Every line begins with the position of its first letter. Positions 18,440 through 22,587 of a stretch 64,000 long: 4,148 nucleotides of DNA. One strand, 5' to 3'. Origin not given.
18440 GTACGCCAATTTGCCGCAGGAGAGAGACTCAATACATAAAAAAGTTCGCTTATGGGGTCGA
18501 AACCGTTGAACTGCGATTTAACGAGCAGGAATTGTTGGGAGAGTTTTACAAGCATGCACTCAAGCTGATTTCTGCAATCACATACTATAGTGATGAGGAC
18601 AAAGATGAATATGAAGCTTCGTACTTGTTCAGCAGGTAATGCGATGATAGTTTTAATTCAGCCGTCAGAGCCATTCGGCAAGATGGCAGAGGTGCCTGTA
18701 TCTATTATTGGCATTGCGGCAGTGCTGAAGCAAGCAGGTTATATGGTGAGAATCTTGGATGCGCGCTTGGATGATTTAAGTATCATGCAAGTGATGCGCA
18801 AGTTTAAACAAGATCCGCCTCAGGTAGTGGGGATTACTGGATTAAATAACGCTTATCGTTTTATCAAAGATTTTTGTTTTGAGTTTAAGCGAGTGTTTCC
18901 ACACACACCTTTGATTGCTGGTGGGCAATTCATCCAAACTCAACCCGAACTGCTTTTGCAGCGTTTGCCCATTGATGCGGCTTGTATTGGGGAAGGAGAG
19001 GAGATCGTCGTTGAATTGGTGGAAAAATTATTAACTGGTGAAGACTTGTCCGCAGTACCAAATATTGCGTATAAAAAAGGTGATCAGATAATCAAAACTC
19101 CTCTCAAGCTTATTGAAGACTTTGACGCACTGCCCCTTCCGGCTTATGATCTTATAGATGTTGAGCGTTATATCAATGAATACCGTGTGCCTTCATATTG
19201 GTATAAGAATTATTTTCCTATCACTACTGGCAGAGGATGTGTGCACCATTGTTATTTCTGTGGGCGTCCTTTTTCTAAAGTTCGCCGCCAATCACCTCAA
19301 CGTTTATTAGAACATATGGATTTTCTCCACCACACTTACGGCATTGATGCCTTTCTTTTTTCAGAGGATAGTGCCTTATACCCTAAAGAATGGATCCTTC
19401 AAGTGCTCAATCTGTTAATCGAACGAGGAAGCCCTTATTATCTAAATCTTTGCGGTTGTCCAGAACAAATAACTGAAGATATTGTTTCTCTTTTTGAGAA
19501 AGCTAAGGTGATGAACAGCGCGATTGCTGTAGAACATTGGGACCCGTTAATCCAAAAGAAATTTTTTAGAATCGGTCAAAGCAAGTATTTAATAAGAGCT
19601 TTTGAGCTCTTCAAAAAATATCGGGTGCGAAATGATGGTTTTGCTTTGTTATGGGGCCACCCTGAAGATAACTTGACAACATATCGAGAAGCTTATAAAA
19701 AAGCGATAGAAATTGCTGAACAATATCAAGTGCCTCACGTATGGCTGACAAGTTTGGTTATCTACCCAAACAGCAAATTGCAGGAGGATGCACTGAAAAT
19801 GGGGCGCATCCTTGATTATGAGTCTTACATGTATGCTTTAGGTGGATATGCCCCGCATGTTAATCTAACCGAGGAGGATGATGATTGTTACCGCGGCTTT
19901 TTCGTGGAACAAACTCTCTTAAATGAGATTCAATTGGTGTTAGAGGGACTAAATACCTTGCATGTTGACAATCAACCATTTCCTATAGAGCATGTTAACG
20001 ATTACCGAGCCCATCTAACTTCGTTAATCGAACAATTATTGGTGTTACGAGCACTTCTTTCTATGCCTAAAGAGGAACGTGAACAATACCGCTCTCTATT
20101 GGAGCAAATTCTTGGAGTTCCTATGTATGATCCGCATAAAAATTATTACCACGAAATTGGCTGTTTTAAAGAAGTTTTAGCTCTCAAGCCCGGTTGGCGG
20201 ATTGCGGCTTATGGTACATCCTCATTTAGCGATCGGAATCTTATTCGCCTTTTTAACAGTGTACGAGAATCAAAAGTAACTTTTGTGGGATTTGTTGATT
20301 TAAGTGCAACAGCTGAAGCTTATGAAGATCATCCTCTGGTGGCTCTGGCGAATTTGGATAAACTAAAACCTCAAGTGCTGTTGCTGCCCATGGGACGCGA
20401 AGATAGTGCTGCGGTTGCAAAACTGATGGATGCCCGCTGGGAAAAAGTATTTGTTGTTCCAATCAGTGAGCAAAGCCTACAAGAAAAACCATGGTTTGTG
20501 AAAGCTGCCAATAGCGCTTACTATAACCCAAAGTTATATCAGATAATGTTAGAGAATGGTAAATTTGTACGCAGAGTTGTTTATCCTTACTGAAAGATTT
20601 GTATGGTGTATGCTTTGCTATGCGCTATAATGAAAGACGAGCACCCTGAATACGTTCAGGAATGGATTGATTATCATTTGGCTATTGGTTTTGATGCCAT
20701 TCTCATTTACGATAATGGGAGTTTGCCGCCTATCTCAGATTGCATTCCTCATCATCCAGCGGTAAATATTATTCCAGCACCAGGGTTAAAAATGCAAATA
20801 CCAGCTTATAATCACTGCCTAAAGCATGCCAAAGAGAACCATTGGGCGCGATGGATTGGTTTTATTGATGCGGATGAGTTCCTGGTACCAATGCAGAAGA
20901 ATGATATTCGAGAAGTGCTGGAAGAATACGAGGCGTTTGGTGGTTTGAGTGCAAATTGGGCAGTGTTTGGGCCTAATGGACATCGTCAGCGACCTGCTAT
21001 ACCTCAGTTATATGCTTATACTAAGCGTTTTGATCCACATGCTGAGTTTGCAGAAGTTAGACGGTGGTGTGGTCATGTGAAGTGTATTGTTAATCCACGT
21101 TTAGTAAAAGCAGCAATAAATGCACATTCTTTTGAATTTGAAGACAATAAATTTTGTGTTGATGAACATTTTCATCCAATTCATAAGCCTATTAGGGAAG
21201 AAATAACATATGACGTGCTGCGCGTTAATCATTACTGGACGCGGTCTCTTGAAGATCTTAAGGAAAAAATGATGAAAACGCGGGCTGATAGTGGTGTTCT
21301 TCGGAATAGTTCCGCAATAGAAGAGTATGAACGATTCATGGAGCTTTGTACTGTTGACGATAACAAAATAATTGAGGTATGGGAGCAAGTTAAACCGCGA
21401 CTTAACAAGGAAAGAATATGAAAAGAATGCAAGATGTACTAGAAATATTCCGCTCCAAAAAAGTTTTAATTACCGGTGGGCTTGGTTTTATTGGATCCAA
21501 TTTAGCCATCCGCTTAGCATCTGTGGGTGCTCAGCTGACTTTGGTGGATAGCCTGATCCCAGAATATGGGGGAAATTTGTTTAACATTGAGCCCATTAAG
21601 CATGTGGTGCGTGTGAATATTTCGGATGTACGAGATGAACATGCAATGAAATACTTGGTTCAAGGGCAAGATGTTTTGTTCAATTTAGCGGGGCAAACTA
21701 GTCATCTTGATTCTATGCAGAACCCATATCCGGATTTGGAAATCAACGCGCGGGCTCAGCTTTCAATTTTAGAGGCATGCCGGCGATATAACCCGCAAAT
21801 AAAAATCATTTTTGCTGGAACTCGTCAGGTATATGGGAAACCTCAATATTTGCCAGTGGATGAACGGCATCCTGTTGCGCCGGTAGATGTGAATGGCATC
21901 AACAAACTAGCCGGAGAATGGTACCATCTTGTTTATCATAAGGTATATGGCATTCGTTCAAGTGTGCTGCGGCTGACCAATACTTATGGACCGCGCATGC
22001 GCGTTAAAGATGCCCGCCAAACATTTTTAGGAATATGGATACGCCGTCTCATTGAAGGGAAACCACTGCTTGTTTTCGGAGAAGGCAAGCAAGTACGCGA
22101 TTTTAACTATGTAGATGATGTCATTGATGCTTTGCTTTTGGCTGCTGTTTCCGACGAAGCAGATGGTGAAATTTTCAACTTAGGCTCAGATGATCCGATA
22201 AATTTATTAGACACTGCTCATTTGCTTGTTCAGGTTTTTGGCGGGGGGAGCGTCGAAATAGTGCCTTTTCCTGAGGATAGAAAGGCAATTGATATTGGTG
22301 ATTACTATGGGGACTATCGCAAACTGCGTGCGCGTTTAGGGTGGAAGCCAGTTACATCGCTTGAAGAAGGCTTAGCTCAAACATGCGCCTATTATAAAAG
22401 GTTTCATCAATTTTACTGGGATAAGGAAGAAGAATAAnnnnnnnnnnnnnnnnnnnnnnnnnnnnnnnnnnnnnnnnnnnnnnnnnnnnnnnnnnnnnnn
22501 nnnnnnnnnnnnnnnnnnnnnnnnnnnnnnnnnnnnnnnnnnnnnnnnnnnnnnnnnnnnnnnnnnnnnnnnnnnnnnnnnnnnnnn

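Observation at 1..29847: A ~30-kb single-strand nonulosonic-acid glycan island 4.5 kb upstream of the flagellin genes, a candidate flagellin glycosylation system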

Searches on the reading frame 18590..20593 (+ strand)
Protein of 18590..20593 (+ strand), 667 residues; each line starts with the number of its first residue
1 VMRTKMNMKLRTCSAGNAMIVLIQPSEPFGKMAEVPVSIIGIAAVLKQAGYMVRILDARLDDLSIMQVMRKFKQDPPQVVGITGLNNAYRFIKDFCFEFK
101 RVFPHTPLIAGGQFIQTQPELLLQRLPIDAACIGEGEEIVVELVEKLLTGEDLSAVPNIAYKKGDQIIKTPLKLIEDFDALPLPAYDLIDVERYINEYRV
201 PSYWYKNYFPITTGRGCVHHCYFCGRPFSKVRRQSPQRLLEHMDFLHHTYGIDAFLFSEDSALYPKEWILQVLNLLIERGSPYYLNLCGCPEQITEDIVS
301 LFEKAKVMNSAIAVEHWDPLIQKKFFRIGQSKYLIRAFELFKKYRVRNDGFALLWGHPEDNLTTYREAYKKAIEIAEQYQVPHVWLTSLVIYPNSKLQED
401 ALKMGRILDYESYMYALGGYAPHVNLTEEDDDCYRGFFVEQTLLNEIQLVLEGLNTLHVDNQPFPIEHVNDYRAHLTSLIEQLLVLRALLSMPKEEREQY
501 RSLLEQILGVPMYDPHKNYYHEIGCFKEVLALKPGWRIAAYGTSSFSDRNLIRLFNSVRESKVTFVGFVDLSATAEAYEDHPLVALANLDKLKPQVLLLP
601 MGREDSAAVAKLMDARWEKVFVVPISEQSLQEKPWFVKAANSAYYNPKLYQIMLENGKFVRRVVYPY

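Call 4: search_protein_families(library=pfam, proteins=[window:18590-20593:+], max_evalue=0.001)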
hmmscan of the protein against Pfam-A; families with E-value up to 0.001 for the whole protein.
window:18590-20593:+ (667 aa): 2 families
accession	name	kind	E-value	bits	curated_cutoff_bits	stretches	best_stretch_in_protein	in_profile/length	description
PF02310.24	B12-binding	-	6.7e-15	55.4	32.1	1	42-143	20-120/121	B12 binding domain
PF04055.27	Radical_SAM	-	1.7e-12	48.3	29.5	1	212-370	2-164/166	Radical SAM superfamily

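Call 8: search_protein_families(library=ncbifam, proteins=[window:18590-20593:+], max_evalue=0.001)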
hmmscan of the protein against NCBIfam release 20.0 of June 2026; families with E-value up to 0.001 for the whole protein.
window:18590-20593:+ (667 aa): 20 families
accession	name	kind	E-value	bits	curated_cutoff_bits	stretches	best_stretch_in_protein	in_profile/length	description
TIGR02026.1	BchE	equivalog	3.8e-29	101.9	481.35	1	35-415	21-401/497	magnesium-protoporphyrin IX monomethyl ester anaerobic oxidative cyclase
TIGR04385.1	B12_rSAM_cofa1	equivalog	2.2e-18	66.7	450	1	35-305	19-295/438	B12 lower ligand biosynthesis radical SAM protein BzaD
TIGR04072.2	rSAM_ladder_B12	equivalog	3.5e-18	65.5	360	1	36-430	18-401/443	lipid biosynthesis B12-binding/radical SAM protein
NF038361.1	rSAM_Sden_1168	equivalog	2.4e-16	59.4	575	1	84-277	153-353/560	Sden_1168 family B12-binding radical SAM P-methyltransferase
NF050148.1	rSAM_ApyD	equivalog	2.6e-16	59.1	750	1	45-260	34-254/645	RiPP biosynthesis radical SAM protein ApyD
TIGR03975.1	rSAM_ocin_1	subfamily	6.7e-16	57.9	281.85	1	65-283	117-340/606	RiPP maturation radical SAM C-methyltransferase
TIGR04014.1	B12_SAM_MJ_0865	equivalog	4e-14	52.3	360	1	106-227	69-179/434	methyl-coenzyme M reductase glutamine C-methyltransferase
TIGR04295.1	B12_rSAM_oligo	hypoth_equivalog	4.6e-14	51.9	400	1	35-271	24-263/422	TIGR04295 family B12-binding domain-containing radical SAM protein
TIGR04013.1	B12_SAM_MJ_1487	hypoth_equivalog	1.2e-12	47.4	251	1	97-230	61-173/382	TIGR04013 family B12-binding domain/radical SAM domain-containing protein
NF033712.0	B12_rSAM_KedN5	subfamily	1.6e-12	46.5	700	1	66-247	52-237/624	KedN5 family methylcobalamin-dependent radical SAM C-methyltransferase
TIGR04190.1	B12_SAM_Ta0216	equivalog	9.4e-12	44.3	500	1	16-280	19-299/554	TIGR04190 family B12-binding domain/radical SAM domain protein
TIGR04367.1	HpnR_B12_rSAM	equivalog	1e-10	40.8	650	1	36-245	22-226/490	hopanoid C-3 methylase HpnR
TIGR03471.1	HpnJ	equivalog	3.2e-10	39.5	577.6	1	54-266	48-260/472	hopanoid biosynthesis associated radical SAM protein HpnJ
TIGR04479.1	bcpD_PhpK_rSAM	subfamily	6.6e-09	34.7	600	1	100-370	135-404/504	PhpK family radical SAM P-methyltransferase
TIGR04428.1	B12_rSAM_trp_MT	equivalog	1.6e-07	30.1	500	1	42-169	22-160/558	tryptophan 2-C-methyltransferase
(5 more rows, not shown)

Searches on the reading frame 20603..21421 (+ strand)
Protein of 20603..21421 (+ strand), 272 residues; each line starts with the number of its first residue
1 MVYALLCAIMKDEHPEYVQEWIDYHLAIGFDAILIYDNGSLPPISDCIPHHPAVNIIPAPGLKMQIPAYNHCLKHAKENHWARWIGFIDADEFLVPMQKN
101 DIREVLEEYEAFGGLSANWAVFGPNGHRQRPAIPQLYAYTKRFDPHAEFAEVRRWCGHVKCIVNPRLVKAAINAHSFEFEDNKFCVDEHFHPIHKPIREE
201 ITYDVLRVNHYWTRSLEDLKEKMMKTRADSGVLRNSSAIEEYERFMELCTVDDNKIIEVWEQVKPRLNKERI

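Call 4: search_protein_families(library=pfam, proteins=[window:20603-21421:+], max_evalue=0.001)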
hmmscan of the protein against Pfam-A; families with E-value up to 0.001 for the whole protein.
window:20603-21421:+ (272 aa): 3 families
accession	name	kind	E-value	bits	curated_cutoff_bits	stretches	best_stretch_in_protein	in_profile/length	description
PF13704.12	Glyco_tranf_2_4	-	1.4e-16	61.2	27.5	1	16-106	5-98/98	Glycosyl transferase family 2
PF01697.33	Glyco_transf_92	-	6.6e-16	59.1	23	1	11-220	13-227/249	Glycosyltransferase family 92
PF00535.33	Glycos_transf_2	-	0.00012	22.4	23.3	1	31-113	28-110/168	Glycosyl transferase family 2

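Call 8: search_protein_families(library=ncbifam, proteins=[window:20603-21421:+], max_evalue=0.001)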
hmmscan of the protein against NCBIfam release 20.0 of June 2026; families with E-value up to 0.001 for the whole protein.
window:20603-21421:+ (272 aa): 0 families

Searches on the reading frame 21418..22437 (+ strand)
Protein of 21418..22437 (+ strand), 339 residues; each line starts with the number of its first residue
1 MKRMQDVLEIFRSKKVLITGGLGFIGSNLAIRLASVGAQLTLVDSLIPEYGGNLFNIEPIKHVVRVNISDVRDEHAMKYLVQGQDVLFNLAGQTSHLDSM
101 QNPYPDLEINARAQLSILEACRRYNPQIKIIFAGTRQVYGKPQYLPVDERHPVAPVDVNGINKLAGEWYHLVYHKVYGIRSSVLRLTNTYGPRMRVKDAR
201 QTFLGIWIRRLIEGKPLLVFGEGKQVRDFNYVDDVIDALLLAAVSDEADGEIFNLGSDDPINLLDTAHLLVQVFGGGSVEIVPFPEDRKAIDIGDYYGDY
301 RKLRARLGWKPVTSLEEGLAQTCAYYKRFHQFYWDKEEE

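Call 4: search_protein_families(library=pfam, proteins=[window:21418-22437:+], max_evalue=0.001)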
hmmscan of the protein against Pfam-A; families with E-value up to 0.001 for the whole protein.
window:21418-22437:+ (339 aa): 5 families
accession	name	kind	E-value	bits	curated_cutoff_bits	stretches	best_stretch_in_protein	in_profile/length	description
PF01370.27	Epimerase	-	3.6e-49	167.8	20.9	1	16-256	1-240/240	NAD dependent epimerase/dehydratase family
PF16363.11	GDP_Man_Dehyd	-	1.4e-44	153.4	27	1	17-321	1-331/332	GDP-mannose 4,6 dehydratase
PF04321.23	RmlD_sub_bind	-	4.4e-09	36.3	27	1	15-284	2-241/287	RmlD substrate binding domain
PF01073.25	3Beta_HSD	-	6.8e-09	35.6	22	1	17-243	1-229/280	3-beta hydroxysteroid dehydrogenase/isomerase family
PF02719.21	Polysacc_synt_2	-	7.9e-06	25.7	20.2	1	16-275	1-248/293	Polysaccharide biosynthesis protein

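Call 8: search_protein_families(library=ncbifam, proteins=[window:21418-22437:+], max_evalue=0.001)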
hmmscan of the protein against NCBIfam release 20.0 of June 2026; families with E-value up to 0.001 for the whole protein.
window:21418-22437:+ (339 aa): 26 families (the best 25 are shown)
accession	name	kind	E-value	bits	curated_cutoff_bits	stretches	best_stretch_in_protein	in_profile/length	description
TIGR01181.1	dTDP_gluc_dehyt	equivalog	1.2e-43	149.5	365.1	1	15-331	1-316/321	dTDP-glucose 4,6-dehydratase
TIGR04180.1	EDH_00030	hypoth_equivalog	2.7e-38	131.7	475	1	16-311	1-294/297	NAD-dependent 4,6-dehydratase LegB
TIGR01179.1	galE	equivalog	3.2e-30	105.1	262.3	1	15-331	1-330/332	UDP-glucose 4-epimerase GalE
TIGR02197.1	heptose_epim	equivalog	8.4e-26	90.9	274.6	1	16-327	1-314/316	ADP-glyceromanno-heptose 6-epimerase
NF007582.0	PRK10217.1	equivalog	2e-22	79.8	698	1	14-329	2-334/355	dTDP-glucose 4,6-dehydratase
NF007490.0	PRK10084.1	subfamily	1.7e-21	76.6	649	1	15-330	2-338/361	dTDP-glucose 4,6-dehydratase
NF011728.1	PRK15181.1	equivalog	1.2e-19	70.5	760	1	11-330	13-341/348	Vi polysaccharide biosynthesis UDP-N-acetylglucosaminuronic acid C-4 epimerase TviC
TIGR02622.1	CDP_4_6_dhtase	equivalog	4.2e-16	59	278.45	1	10-140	1-134/352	CDP-glucose 4,6-dehydratase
NF005998.1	PRK08125.1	equivalog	9.1e-16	57.4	777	1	7-300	309-613/649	bifunctional UDP-4-amino-4-deoxy-L-arabinose formyltransferase/UDP-glucuronic acid oxidase ArnA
NF007956.0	PRK10675.1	subfamily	1e-15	57.7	394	1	15-157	2-147/338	UDP-glucose 4-epimerase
NF008872.0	PRK11908.1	equivalog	4.6e-15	55.5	294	1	14-327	2-336/349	bifunctional UDP-4-keto-pentose/UDP-xylose synthase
NF008360.0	PRK11150.1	equivalog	8.2e-15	54.8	452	1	16-326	2-306/310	ADP-glyceromanno-heptose 6-epimerase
NF043036.1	ErythonDh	equivalog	2e-14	53.5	325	1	15-186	2-176/321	D-erythronate dehydrogenase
NF041015.1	UDPsulfquin_syn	equivalog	5.4e-14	52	575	1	175-321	211-358/384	UDP-sulfoquinovose synthase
NF047922.1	GDPFucSynFcl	equivalog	3e-12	46.6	500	1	112-326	83-301/308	GDP-L-fucose synthase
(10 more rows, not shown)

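Call 88: search_solved_structures(query=window:21418-22434:+, max_evalue=1e-15)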
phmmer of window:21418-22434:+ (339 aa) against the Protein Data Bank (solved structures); distinct sequences matched with E-value up to 1e-15: 52.
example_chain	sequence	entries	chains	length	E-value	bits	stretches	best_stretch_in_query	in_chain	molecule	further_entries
4zrm_A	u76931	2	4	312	1.6e-39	138.8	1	15-328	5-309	UDP-glucose 4-epimerase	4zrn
4lk3_A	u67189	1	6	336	1.1e-37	132.8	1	14-331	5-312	UDP-glucuronic acid decarboxylase 1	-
2b69_A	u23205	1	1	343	1.1e-37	132.8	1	13-331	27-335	UDP-glucuronate decarboxylase 1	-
4gll_A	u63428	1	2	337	1.4e-37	132.5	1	14-331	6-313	UDP-glucuronic acid decarboxylase 1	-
4m55_A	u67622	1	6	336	2e-37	132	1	14-331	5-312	UDP-glucuronic acid decarboxylase 1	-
9rl0_E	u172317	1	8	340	2.4e-34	121.8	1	15-327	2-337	CDP-tyvelose 2-epimerase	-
2hun_A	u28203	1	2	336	6e-34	120.5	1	12-334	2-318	336aa long hypothetical dTDP-glucose 4,6-dehydratase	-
8shh_A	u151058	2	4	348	5.8e-33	117.3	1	15-335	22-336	dTDP-glucose 4,6-dehydratase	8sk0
6bwl_A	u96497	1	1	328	7.4e-33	116.9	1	15-328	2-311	Pal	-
7ys8_A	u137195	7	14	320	2.4e-32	115.3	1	15-331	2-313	UDP-glucose 4-epimerase | UDP-glucose 4-epimerase along with EC 5.1.3.2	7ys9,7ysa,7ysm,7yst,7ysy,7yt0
6bi4_A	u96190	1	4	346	1.4e-31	112.7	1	14-334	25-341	dTDP-glucose 4,6-dehydratase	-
6wjb_A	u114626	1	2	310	5.8e-31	110.7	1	13-321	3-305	NAD-dependent epimerase/dehydratase family protein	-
6wj9_A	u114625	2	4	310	1.1e-30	109.8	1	13-321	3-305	NAD-dependent epimerase/dehydratase family protein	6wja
6pmh_A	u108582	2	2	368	2.5e-30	108.6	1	6-326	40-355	UDP-glucose 4-epimerase related protein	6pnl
5u4q_A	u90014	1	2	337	3.1e-30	108.3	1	14-331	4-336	dTDP-glucose 4,6-dehydratase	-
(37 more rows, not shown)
